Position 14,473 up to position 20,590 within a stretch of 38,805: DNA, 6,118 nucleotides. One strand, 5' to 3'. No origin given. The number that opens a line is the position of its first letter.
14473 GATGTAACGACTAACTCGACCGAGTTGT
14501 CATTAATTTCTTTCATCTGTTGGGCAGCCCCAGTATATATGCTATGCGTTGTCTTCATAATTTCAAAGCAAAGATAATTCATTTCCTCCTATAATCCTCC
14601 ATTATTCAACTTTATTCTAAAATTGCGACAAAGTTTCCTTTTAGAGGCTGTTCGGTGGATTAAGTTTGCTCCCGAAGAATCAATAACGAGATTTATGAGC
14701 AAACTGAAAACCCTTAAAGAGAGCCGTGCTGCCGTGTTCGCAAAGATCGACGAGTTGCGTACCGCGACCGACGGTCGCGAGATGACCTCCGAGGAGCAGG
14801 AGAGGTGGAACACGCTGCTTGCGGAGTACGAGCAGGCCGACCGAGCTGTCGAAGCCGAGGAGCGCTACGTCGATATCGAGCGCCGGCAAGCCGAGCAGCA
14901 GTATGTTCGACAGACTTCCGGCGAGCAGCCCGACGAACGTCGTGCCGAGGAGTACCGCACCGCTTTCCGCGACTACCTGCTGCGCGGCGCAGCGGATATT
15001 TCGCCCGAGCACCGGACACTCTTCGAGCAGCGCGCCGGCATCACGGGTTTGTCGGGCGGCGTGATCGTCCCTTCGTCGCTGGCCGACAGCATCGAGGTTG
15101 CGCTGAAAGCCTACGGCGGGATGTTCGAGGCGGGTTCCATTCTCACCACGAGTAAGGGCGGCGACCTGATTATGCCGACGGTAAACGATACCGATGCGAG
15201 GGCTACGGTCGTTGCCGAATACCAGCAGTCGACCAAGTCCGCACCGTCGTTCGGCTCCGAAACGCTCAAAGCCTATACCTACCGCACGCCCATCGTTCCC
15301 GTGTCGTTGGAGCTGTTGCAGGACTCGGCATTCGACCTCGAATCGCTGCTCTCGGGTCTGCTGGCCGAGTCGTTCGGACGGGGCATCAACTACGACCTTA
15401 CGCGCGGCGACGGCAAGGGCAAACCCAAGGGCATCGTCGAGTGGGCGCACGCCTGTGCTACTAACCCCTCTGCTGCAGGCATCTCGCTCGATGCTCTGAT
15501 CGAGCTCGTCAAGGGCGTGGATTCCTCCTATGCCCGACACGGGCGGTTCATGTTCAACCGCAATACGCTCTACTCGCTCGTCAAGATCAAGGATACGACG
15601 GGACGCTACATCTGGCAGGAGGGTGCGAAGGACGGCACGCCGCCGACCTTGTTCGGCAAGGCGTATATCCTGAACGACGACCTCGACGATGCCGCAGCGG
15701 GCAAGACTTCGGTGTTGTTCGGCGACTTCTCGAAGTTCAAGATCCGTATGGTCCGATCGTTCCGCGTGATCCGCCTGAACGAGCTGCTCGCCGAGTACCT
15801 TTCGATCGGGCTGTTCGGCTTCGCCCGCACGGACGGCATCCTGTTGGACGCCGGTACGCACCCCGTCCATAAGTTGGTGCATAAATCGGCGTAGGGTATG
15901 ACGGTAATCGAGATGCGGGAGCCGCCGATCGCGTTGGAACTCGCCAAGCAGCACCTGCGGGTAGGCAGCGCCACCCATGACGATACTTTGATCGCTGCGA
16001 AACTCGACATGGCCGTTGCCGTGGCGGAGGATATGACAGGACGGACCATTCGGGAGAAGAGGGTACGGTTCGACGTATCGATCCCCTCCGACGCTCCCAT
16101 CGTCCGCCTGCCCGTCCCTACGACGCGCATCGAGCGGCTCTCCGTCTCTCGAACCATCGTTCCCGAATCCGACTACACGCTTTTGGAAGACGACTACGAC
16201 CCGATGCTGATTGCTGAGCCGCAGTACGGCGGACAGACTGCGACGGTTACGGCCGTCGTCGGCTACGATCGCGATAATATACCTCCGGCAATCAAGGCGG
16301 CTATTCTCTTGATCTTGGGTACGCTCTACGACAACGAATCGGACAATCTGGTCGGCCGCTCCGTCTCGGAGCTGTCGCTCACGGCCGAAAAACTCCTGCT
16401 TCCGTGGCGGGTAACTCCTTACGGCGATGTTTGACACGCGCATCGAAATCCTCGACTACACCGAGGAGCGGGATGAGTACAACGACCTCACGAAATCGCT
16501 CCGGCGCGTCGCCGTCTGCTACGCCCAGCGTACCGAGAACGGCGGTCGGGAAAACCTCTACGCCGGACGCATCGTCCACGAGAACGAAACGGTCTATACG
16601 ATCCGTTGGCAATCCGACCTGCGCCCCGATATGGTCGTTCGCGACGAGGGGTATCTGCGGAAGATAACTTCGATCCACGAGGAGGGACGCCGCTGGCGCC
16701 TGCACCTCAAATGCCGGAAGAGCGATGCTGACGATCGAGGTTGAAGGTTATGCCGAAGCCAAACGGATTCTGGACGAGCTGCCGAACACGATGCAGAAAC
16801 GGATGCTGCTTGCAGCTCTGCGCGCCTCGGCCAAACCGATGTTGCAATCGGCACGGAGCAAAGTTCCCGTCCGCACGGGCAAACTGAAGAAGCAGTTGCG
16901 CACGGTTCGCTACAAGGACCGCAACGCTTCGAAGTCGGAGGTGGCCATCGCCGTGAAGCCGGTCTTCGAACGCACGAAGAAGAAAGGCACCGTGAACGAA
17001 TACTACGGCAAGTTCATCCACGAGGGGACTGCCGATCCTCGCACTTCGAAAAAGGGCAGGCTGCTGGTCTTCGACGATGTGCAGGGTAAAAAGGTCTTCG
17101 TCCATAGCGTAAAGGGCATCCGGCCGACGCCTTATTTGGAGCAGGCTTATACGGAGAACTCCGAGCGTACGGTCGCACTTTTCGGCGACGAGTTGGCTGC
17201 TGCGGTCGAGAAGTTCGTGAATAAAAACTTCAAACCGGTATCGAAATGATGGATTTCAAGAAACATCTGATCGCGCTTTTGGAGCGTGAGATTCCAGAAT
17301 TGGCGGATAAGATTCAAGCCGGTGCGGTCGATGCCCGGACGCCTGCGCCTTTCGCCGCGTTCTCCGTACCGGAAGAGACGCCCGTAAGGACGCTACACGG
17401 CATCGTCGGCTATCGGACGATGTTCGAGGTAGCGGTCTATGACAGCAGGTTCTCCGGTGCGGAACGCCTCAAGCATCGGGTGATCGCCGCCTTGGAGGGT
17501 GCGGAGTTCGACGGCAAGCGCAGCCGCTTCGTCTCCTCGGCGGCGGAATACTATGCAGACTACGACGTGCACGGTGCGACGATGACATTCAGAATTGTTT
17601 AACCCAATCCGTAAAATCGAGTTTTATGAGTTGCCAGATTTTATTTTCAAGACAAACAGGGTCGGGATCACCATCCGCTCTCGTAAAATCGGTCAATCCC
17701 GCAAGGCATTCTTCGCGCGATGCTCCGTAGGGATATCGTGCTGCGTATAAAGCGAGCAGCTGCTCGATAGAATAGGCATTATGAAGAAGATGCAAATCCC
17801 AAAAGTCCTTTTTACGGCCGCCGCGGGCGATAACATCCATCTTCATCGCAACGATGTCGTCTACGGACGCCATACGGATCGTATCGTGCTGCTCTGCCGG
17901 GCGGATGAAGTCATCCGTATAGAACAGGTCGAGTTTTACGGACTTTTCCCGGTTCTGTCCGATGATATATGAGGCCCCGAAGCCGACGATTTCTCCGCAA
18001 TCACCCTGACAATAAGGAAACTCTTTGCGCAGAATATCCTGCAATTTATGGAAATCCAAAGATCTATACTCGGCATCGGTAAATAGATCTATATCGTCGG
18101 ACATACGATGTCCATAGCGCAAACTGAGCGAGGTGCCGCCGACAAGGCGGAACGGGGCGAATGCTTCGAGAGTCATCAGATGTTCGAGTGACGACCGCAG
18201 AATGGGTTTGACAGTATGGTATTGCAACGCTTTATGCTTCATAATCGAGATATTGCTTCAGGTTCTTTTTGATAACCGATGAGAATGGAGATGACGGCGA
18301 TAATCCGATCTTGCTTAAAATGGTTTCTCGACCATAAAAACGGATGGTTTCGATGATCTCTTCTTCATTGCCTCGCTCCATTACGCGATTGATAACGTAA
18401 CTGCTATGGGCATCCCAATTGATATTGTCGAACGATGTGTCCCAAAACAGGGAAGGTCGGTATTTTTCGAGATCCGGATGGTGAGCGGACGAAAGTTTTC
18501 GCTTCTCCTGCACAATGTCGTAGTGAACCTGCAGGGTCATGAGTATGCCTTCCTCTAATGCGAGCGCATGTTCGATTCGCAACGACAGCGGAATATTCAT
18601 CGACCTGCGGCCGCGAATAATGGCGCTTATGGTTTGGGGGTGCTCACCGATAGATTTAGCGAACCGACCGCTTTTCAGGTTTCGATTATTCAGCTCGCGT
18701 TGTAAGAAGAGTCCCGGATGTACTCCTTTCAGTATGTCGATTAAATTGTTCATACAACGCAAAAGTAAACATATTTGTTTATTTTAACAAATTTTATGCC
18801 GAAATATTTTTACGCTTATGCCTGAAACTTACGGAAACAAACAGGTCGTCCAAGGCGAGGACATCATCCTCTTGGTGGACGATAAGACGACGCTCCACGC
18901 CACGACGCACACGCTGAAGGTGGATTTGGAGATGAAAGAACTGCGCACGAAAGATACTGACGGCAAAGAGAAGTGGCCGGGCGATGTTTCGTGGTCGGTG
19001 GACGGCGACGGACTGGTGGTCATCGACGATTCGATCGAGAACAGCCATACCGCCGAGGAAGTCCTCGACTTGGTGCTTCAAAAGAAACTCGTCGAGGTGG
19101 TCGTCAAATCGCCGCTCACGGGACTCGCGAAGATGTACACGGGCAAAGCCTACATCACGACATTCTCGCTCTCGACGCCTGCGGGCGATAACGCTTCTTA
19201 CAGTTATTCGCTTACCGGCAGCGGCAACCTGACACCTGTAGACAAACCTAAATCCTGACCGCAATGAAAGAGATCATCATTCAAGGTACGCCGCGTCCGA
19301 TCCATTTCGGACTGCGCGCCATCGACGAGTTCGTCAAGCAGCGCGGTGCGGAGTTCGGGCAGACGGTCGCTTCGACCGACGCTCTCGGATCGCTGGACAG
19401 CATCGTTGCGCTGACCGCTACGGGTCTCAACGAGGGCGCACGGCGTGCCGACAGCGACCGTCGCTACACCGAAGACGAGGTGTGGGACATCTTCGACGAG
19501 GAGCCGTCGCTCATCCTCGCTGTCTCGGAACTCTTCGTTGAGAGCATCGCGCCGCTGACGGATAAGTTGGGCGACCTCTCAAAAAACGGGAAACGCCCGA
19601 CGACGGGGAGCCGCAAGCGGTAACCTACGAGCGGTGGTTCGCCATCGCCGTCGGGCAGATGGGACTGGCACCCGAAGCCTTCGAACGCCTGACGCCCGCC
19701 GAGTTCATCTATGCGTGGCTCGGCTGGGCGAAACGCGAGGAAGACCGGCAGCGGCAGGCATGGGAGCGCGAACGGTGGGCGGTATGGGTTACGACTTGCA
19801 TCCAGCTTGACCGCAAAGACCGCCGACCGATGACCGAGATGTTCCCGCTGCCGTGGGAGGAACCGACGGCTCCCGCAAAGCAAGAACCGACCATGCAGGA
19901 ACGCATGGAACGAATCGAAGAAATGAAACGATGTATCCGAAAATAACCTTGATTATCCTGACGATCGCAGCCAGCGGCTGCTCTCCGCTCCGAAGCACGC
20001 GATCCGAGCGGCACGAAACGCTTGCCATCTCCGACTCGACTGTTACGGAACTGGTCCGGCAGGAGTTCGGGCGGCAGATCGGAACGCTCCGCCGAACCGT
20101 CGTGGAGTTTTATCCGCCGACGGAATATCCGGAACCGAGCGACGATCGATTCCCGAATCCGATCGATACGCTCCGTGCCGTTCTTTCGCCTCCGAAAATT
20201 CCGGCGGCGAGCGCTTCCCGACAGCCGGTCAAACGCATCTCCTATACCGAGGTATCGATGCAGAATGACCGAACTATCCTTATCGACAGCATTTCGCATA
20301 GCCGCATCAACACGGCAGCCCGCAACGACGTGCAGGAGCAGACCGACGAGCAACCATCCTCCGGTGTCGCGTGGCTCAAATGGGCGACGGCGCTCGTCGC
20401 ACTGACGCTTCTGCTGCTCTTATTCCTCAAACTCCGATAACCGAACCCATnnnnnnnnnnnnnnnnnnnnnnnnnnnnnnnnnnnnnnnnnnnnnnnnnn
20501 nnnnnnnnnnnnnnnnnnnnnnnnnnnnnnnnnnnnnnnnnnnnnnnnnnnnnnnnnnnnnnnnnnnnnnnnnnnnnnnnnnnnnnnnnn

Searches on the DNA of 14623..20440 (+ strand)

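Call 63: search_dna_similar(query=window:14623-20440:+, collection=phages, mode=distant, max_rows=10)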
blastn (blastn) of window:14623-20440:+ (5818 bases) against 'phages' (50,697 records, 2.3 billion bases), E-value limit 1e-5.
No match.
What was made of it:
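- Tried and rejected: Looking for this phage, or a bona fide phage with this ADH, in GenBank phages found no DNA match for the structural genes (call 63).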
